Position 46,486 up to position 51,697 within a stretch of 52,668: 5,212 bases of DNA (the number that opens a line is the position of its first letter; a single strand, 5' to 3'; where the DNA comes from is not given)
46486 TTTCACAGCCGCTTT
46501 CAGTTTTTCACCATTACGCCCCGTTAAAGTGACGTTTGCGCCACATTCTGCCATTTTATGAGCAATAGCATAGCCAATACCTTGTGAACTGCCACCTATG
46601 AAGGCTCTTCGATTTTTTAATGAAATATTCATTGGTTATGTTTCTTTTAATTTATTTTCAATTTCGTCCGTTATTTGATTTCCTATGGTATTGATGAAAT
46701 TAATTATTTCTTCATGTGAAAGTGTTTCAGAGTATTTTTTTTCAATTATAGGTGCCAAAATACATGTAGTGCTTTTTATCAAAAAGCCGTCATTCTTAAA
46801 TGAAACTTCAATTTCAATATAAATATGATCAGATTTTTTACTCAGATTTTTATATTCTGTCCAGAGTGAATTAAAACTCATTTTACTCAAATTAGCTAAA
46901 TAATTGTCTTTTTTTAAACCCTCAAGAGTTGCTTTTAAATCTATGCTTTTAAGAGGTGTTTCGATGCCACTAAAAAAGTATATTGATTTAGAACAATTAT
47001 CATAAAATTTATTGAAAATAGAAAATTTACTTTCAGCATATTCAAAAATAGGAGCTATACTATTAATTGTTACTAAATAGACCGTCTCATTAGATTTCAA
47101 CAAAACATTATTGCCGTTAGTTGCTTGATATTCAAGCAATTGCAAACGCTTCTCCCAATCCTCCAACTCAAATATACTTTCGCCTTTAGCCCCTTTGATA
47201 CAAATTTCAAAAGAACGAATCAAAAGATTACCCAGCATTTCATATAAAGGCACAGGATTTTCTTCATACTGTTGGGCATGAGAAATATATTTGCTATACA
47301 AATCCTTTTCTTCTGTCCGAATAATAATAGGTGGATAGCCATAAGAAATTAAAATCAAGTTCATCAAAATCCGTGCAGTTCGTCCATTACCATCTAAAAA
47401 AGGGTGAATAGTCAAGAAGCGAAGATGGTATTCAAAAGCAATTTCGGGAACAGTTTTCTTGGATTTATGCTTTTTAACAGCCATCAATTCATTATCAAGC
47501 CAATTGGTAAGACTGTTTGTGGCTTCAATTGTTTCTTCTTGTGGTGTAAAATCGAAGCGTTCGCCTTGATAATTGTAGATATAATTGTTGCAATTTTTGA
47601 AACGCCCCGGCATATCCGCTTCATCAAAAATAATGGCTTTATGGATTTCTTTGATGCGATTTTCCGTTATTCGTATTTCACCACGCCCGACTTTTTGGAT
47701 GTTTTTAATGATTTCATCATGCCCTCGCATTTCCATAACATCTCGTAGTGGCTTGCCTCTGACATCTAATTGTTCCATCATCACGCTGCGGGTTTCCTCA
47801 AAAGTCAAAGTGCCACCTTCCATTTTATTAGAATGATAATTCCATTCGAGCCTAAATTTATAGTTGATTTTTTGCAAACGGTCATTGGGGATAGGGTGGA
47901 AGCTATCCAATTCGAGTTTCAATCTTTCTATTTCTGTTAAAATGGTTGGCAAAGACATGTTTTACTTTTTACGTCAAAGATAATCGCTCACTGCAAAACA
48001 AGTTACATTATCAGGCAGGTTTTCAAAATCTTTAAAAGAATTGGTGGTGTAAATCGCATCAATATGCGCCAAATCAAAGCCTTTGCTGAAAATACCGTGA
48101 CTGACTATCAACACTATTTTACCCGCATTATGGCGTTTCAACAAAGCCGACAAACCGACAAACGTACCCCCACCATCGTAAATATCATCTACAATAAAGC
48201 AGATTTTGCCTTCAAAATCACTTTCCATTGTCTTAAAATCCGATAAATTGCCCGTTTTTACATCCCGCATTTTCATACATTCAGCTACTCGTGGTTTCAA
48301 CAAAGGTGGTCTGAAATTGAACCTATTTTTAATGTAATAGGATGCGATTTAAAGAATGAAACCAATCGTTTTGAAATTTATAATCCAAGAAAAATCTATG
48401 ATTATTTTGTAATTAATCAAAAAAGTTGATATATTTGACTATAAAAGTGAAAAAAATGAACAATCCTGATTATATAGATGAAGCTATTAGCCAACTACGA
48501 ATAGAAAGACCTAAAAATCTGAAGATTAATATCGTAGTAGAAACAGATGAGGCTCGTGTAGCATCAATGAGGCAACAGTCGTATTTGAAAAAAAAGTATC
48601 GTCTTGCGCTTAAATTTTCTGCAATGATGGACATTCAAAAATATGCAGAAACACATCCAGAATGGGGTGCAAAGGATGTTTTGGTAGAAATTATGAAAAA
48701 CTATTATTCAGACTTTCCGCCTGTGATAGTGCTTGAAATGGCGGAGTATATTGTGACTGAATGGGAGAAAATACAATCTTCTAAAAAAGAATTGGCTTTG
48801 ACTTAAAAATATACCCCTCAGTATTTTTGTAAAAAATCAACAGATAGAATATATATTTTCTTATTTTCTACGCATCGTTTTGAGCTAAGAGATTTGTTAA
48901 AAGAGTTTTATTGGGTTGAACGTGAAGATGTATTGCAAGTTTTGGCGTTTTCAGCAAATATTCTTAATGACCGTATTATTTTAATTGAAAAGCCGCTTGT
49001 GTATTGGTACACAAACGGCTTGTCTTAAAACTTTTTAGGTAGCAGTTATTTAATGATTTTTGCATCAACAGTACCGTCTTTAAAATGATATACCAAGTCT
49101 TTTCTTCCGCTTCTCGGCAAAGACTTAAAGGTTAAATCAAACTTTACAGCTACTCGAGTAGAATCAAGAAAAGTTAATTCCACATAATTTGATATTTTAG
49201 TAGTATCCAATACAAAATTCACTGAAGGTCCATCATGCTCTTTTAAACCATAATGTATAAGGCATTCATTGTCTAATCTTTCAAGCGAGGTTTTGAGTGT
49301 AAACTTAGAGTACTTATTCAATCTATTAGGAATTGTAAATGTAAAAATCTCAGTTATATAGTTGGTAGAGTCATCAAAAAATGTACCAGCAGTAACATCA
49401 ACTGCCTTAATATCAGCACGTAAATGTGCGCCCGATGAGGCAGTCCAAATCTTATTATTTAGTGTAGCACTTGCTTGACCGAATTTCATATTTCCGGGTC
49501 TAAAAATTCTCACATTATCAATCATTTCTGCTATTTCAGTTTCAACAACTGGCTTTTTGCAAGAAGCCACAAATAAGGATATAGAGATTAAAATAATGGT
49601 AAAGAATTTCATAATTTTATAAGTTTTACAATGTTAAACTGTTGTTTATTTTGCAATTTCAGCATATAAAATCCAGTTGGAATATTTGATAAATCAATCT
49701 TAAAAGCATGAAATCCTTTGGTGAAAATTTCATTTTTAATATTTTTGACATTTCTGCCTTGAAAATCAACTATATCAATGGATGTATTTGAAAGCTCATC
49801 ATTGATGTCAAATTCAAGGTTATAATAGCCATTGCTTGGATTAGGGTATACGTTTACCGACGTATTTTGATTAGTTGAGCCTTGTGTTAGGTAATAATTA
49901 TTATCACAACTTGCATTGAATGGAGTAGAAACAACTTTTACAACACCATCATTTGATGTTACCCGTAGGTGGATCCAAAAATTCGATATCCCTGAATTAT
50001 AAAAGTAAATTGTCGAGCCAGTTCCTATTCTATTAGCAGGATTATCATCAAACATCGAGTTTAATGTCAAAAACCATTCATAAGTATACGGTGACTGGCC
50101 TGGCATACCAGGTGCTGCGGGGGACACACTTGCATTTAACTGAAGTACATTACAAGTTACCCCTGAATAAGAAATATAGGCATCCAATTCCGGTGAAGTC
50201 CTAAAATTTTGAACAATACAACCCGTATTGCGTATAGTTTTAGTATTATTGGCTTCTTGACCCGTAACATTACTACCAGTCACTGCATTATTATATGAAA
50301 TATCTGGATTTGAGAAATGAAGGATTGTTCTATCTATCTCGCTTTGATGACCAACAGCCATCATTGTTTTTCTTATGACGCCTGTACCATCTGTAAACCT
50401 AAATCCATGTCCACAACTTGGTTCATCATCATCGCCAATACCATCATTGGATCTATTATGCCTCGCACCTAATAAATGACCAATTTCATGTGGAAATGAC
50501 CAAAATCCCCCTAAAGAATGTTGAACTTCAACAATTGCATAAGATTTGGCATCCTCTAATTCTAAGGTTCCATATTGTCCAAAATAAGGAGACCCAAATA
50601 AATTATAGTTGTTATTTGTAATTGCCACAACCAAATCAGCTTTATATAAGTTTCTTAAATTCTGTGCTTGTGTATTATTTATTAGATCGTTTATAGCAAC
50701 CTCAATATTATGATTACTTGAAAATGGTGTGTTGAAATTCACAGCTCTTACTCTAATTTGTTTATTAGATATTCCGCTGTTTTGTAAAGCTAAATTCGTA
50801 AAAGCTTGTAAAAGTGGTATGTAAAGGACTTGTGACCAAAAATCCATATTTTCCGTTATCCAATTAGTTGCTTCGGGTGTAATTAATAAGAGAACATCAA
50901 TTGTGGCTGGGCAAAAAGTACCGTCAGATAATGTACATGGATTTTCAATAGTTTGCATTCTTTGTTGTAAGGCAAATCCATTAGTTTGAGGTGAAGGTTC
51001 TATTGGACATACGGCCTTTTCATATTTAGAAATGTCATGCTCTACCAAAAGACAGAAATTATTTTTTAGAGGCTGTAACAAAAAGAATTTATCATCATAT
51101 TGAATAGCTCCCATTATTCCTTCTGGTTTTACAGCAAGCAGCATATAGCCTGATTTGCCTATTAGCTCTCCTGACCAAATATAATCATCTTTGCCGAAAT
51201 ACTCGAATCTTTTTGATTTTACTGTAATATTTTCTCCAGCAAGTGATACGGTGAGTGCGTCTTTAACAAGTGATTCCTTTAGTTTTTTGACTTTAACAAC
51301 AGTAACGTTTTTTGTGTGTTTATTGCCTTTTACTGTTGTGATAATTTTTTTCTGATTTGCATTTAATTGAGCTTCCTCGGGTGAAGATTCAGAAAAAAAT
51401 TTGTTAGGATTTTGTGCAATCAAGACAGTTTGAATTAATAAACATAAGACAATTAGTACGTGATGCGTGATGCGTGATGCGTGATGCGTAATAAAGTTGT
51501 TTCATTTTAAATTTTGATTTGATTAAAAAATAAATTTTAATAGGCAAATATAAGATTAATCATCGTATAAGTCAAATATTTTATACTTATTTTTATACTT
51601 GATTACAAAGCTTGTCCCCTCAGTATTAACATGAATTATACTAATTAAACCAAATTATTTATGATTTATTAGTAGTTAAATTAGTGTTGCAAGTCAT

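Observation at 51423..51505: A heptanucleotide repeat in the signal-peptide region puts the T9SS metalloprotease out of frame: candidate slipped-strand phase-variation switch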

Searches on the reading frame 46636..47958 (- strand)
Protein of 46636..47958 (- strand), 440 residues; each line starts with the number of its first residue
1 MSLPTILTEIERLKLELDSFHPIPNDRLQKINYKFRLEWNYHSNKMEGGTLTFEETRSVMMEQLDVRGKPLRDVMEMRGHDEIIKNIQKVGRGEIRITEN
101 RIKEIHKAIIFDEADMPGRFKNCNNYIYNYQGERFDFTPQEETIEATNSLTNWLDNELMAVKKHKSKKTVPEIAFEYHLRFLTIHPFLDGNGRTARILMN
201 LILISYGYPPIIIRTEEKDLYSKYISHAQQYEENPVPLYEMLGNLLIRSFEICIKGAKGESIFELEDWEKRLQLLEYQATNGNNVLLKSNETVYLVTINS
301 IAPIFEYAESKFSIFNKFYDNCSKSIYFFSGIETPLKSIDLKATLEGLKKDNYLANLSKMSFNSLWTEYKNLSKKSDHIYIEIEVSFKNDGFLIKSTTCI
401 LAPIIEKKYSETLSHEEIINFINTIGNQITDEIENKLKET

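Call 29: search_protein_families(library=pfam, proteins=[window:46636-47958:-], max_evalue=0.00001)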
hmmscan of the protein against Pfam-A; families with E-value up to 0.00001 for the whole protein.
window:46636-47958:- (440 aa): 1 family
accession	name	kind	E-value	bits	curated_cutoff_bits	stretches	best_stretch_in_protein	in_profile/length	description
PF02661.23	Fic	-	3.2e-18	66.8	24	1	97-203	2-93/93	Fic/DOC family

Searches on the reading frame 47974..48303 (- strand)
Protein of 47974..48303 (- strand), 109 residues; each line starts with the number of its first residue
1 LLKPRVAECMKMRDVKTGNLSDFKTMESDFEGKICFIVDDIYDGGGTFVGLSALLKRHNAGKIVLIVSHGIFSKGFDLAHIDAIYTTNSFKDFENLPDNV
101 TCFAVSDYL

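Call 29: search_protein_families(library=pfam, proteins=[window:47974-48303:-], max_evalue=0.00001)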
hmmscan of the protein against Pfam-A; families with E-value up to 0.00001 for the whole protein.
window:47974-48303:- (109 aa): 2 families
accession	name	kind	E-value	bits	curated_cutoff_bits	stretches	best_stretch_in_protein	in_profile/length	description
PF00156.33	Pribosyltran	-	8e-08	32.2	26.3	1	24-69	79-124/158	Phosphoribosyl transferase domain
PF14572.12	Pribosyl_synth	-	2.4e-07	31.3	27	1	26-86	77-141/184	Phosphoribosyl synthetase-associated domain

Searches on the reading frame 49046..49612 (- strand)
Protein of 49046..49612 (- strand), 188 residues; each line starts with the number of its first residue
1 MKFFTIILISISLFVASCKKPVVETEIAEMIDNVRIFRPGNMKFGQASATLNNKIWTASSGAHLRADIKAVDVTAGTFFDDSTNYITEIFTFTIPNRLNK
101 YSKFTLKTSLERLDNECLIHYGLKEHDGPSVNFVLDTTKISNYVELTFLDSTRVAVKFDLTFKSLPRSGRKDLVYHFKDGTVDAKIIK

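Call 4: search_protein_families(library=pfam, proteins=[window:49046-49612:-], max_evalue=0.01)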
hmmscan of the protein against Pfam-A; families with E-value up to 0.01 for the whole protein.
window:49046-49612:- (188 aa): 0 families

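Call 32: find_encoding_contigs(protein=window:49046-49612:-, flank=4000, max_places=8)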
Protein window:49046-49612:- (188 aa): 3 contigs read that carry it; 3 places shown.
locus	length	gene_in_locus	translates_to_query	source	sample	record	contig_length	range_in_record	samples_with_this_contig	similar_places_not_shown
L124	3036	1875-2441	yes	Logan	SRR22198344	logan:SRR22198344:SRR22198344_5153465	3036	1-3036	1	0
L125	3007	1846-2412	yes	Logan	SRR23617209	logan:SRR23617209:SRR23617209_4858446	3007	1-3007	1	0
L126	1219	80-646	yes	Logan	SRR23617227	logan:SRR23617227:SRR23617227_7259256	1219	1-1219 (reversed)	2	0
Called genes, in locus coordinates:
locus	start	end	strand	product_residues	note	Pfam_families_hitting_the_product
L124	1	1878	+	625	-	?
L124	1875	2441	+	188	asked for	-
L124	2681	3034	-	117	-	?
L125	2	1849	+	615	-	?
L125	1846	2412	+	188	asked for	-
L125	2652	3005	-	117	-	?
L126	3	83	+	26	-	?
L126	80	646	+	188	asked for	-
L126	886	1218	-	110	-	?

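Call 58: search_protein_families(library=ncbifam, proteins=[window:49046-49612:-], max_evalue=0.01)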
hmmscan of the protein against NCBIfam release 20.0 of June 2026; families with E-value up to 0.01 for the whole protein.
window:49046-49612:- (188 aa): 0 families

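Call 61: search_protein_representatives(protein=window:49046-49612:-)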
Query: 188 residues. Proteins with E-value up to 0.001 (for the whole library): 16; up to 1e-10: 4; up to 1e-30: 3. The best 16 are listed.
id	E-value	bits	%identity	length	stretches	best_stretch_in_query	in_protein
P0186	2.3e-89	314.3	78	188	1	1-188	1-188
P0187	6.7e-38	146.7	46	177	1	1-188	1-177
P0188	1.1e-36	142.8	46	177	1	29-188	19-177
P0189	1.9e-21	93.1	39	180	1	28-186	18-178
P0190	5.3e-07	46.1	30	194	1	6-186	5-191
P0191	6.6e-07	45.8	30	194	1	12-183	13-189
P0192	3.3e-06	43.5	29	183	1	32-185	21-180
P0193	5.4e-06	42.8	33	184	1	31-188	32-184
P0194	1.7e-05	41.2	27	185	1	7-187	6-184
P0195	2.7e-05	40.5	30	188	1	1-188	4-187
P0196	7.3e-05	39.1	33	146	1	32-152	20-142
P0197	9.9e-05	38.7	26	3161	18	64-146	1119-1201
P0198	3.4e-04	37.0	32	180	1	31-185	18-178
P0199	5.2e-04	36.3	29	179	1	33-164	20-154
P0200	6.6e-04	36.0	30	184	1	34-171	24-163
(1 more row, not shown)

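Call 62: find_encoding_contigs(protein=P0186, flank=4000)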
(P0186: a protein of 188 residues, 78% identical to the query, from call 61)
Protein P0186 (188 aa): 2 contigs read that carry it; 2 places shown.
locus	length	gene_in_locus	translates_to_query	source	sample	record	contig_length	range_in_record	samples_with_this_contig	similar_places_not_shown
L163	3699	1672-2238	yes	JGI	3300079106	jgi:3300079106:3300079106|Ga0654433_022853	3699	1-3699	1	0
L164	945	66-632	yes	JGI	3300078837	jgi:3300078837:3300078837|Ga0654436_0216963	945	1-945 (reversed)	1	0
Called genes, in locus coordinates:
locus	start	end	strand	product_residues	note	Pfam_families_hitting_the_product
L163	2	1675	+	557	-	?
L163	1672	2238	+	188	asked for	-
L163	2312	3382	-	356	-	PF02746:MR_MLE_N, PF13378:MR_MLE_C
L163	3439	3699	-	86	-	?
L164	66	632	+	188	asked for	-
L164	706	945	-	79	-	?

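Call 63: find_encoding_contigs(protein=P0187, flank=4000)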
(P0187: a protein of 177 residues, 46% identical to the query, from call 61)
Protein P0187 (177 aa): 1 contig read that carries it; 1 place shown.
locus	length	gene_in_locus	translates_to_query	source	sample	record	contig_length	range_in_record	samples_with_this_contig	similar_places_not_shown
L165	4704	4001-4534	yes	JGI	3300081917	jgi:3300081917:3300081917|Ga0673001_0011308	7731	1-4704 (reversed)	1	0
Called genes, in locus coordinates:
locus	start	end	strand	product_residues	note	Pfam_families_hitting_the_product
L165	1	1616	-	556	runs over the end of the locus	PF08666:SAF, PF04295:GD_AH_second, PF20629:GD_AH_C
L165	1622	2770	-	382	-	PF01070:FMN_dh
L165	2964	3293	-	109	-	PF05336:rhaM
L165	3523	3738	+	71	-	-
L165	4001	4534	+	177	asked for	-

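Call 64: find_encoding_contigs(protein=P0188, flank=4000)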
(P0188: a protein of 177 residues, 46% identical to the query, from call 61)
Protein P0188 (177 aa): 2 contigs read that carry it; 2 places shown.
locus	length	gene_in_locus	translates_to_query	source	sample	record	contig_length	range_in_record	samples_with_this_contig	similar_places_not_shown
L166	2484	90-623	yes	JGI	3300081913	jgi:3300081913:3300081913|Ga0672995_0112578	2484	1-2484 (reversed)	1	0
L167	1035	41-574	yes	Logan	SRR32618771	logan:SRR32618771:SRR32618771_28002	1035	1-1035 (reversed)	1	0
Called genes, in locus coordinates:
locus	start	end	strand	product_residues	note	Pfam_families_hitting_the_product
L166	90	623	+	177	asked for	-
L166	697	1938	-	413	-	PF00083:Sugar_tr (weak), PF07690:MFS_1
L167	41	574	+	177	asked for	-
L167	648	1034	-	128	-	?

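Call 65: find_encoding_contigs(protein=P0189, flank=4000)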
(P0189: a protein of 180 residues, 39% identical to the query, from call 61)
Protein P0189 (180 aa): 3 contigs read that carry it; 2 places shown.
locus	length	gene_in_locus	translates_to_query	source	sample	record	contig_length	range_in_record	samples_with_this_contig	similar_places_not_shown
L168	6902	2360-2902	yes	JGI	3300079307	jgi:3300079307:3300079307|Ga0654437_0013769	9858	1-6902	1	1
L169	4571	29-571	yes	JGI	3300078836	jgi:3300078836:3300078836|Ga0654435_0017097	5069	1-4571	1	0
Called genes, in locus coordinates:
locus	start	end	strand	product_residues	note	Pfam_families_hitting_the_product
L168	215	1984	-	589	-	PF01019:G_glu_transpept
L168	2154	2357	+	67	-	PF18962:Por_Secre_tail (weak)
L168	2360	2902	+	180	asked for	-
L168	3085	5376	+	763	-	PF08757:CotH, PF00932:LTD, PF18962:Por_Secre_tail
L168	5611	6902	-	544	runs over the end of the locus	PF19494:DUF6029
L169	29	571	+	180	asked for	-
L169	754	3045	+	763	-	PF08757:CotH, PF00932:LTD, PF18962:Por_Secre_tail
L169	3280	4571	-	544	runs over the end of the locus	PF19494:DUF6029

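Call 85: predict_structure(alignment_id=A5)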
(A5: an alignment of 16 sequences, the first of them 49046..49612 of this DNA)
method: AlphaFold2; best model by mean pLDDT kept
length: 188 residues; sequences in the alignment: 16
mean_pLDDT: 83.4   pTM: 0.75
mean pLDDT of the five models: 83.4, 82.0, 80.8, 80.7, 79.6
residues with pLDDT >= 90: 101; 70-90: 47; 50-70: 29; < 50: 11
segments of 3 or more residues with pLDDT < 50: 19-29
pLDDT, mean of each block of 10 residues (from residue 1): 74 57 42 75 90 93 94 90 78 96 83 83 79 91 98 97 80 92 95
secondary structure, 60 per line:
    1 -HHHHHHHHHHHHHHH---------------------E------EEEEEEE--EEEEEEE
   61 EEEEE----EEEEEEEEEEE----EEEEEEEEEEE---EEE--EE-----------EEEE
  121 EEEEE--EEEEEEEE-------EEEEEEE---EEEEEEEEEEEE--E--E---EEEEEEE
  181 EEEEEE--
elements in order: H2-16 E45-51 E54-65 E70-80 E85-95 E99-101 E117-125 E128-135 E143-149 E153-164 E174-186

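Call 87: fold_search(model_id=the predicted structure, library=pdb)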
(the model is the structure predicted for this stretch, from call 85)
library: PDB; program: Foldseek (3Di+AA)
matches with E <= 10: 579; with E <= 0.001: 0
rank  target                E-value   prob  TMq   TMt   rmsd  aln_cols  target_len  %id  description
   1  7sbv_A                6.4e-02  0.21  0.16  0.05  14.8       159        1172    8  Structure of OC43 spike in complex with polyclonal Fab4 (Donor 269) (released 2022-05-04)
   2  7ofh_A                7.9e-02  0.14  0.17  0.15  21.9       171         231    6  CryoEM structure of the outer membrane secretin pore pIV from the f1 filamentous bacteriophage. (released 2021-11-03)
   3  9r6r_A                8.8e-02  0.14  0.17  0.14  15.6       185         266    8  Local refinement of the N-terminal domain (NTD) from the Porcine hemagglutinating encephalomyelitis virus (PHEV) Spike (released 2025-08-06)
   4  8dml_B                1.1e-01  0.23  0.21  0.28  18.0       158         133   11  Vibrio parahaemolyticus VtrA/VtrC complex bound to the bile salt chenodeoxycholate (released 2023-06-14)
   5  5kev_B                1.3e-01  0.25  0.19  0.28  17.0       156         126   10  Vibrio parahaemolyticus VtrA/VtrC complex (released 2016-07-20)
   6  5kew_F                1.3e-01  0.14  0.16  0.22  17.1       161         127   10  Vibrio parahaemolyticus VtrA/VtrC complex bound to the bile salt taurodeoxycholate (released 2016-07-20)
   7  9is4_O                1.3e-01  0.14  0.21  0.19  19.1       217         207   10  Cryo-EM structure of a TEF30-associated intermediate C2S-type PSII-LHCII supercomplex from Chlamydomonas reinhardtii (released 2025-05-21)
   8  1pm1                  1.4e-01  0.16  0.20  0.20  13.6       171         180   10  Crystal structure of nitrophorin 2 L122V/L132V mutant complex with imidazole (released 2004-06-22)
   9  5ltq_F                1.5e-01  0.14  0.20  0.18  14.6       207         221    9  Structure of the Yellow Fluorescent Protein lanYFP from Branchiostoma lanceolatum at pH 7.5 (released 2016-12-07)
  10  4dkn_A                1.6e-01  0.14  0.18  0.17  12.4       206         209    8  Crystal structure of amphioxus green fluorescent protein, GFPA1 (released 2013-05-15)
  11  7oui_O                1.6e-01  0.23  0.24  0.23  17.8       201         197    9  Structure of C2S2M2-type Photosystem supercomplex from Arabidopsis thaliana (digitonin-extracted) (released 2021-08-18)
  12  9i4t_O                1.7e-01  0.13  0.19  0.16  18.5       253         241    8  Photosystem II from Arabidopsis thaliana (released 2026-03-25)
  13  5mdx_O                1.7e-01  0.11  0.19  0.19  19.2       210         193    9  Cryo-EM structure of the PSII supercomplex from Arabidopsis thaliana (released 2017-06-21)
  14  7sbw_A                1.8e-01  0.11  0.17  0.05  15.9       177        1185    7  Structure of OC43 spike in complex with polyclonal Fab5 (Donor 1051) (released 2022-05-04)
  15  1u18_A                1.9e-01  0.16  0.19  0.20  14.5       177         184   10  1.96 A Crystal structure of H60C mutant of nitrophorin complexed with histamine (released 2005-07-26)
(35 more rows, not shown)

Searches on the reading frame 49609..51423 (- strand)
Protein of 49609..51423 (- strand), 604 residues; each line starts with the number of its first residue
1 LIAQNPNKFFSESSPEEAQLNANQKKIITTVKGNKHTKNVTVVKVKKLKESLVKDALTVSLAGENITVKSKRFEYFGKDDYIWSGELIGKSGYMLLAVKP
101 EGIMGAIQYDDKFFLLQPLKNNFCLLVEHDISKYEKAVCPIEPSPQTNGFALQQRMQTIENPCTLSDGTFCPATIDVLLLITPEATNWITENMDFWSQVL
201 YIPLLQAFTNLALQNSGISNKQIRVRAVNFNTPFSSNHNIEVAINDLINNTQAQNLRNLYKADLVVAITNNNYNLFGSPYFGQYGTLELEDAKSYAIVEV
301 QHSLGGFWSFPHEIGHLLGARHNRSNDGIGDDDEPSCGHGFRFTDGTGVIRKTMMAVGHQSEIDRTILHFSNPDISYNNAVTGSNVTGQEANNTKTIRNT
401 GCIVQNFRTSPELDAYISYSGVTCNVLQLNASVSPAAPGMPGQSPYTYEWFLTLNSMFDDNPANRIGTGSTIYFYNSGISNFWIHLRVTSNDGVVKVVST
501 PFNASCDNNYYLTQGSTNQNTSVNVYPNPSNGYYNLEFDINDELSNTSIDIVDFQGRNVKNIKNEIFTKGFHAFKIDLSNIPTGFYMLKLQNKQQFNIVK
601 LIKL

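Call 4: search_protein_families(library=pfam, proteins=[window:49609-51423:-], max_evalue=0.01)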
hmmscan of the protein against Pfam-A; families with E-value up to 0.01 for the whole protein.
window:49609-51423:- (604 aa): 4 families
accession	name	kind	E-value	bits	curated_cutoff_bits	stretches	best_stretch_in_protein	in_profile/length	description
PF18962.6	Por_Secre_tail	-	9.9e-13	48.6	27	1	525-602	1-74/75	Secretion system C-terminal sorting domain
PF13582.12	Reprolysin_3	-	2e-07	32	22.4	1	224-322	24-122/123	Metallo-peptidase family M12B Reprolysin-like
PF13688.12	Reprolysin_5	-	2e-07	31.9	27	1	184-337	14-169/196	Metallo-peptidase family M12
PF13583.11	Reprolysin_4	-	5.6e-07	29.9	22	1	223-378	51-192/203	Metallo-peptidase family M12B Reprolysin-like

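Call 58: search_protein_families(library=ncbifam, proteins=[window:49609-51423:-], max_evalue=0.01)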
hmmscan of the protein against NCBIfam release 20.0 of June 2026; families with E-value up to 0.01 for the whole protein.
window:49609-51423:- (604 aa): 3 families
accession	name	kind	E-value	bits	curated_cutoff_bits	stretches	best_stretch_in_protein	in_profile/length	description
NF052434.1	Mep72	equivalog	3.5e-13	49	645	1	174-409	1-233/573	biofilm-associated metzincin protease Mep72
TIGR04183.1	Por_Secre_tail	domain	1.4e-08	34.6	23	1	525-603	1-71/72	T9SS type A sorting domain-containing protein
NF050177.1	TapA_OM_Porphy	equivalog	0.00039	19.3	500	1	518-602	466-542/544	TapA/TapC family T9SS-dependent outer membrane protein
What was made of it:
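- On T9SS cargo protein: PF18962 at 9.9e-13 (call 4); TIGR04183 at 1.4e-08 (call 58)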

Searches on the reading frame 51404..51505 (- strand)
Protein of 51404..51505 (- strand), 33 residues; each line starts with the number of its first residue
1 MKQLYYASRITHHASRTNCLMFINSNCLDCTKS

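Call 36: find_encoding_contigs(protein=window:51404-51505:-, flank=3000, max_places=10)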
Protein window:51404-51505:- (33 aa): no gene with exactly this product is on record in the collection.

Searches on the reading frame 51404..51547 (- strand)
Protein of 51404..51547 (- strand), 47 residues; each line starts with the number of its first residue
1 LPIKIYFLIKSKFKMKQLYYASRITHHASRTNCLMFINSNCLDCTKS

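Call 37: find_encoding_contigs(protein=window:51404-51547:-, flank=3000, max_places=10)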
Protein window:51404-51547:- (47 aa): no gene with exactly this product is on record in the collection.
